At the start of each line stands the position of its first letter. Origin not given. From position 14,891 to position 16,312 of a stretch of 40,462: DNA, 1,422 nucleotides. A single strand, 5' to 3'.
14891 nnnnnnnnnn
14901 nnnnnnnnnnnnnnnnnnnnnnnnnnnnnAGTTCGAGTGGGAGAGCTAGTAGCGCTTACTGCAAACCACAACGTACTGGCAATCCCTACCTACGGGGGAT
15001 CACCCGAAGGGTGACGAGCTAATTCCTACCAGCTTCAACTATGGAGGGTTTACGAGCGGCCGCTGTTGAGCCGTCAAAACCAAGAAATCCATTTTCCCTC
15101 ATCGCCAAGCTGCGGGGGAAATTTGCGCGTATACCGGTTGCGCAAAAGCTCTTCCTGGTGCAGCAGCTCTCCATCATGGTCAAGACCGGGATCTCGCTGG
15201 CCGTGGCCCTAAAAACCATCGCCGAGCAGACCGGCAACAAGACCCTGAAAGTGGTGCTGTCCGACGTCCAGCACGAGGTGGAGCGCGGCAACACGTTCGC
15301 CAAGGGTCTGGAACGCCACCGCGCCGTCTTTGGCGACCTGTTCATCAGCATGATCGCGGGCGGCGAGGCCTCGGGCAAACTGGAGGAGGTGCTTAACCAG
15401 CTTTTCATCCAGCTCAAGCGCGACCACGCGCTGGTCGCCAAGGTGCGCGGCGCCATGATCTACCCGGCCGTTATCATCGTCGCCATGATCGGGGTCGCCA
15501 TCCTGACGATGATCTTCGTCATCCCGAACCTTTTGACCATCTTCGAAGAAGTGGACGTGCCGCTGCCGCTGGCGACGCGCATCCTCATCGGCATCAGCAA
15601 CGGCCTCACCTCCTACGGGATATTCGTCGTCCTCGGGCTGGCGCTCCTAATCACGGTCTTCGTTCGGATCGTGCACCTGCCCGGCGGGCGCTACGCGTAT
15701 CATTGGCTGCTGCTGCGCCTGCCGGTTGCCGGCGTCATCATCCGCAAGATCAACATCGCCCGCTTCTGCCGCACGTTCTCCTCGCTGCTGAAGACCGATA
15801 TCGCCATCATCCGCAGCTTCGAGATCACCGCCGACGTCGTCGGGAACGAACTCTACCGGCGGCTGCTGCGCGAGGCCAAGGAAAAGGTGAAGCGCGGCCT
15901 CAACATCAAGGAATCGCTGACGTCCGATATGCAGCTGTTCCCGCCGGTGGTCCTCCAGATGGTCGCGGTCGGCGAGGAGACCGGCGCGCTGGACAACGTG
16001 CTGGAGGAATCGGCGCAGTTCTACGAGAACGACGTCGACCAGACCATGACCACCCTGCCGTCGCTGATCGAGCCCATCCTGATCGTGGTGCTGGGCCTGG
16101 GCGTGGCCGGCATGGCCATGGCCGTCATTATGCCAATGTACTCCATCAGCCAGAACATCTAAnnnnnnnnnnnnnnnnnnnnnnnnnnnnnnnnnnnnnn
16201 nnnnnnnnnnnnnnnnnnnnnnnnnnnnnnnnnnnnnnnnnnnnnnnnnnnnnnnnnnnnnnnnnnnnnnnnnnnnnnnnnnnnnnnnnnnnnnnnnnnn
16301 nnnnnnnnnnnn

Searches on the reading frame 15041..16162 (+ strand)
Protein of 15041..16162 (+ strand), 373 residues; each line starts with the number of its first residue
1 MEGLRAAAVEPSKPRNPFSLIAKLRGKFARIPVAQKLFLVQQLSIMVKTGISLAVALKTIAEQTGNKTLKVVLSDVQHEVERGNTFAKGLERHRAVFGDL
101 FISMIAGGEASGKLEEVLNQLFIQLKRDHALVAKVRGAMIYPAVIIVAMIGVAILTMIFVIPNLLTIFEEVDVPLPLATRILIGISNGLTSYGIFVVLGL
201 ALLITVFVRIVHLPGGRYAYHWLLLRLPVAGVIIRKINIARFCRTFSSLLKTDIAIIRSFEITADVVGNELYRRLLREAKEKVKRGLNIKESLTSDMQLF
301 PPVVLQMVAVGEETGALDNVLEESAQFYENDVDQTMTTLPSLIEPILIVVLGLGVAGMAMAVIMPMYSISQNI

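Call 8: search_protein_families(library=pfam, proteins=[window:15041-16162:+], max_evalue=0.01)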
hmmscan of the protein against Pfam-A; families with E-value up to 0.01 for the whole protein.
window:15041-16162:+ (373 aa): 1 family
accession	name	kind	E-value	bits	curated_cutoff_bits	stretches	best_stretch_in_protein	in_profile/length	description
PF00482.28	T2SSF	-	5.3e-51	172.3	25.2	2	40-162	2-125/125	Type II secretion system (T2SS), protein F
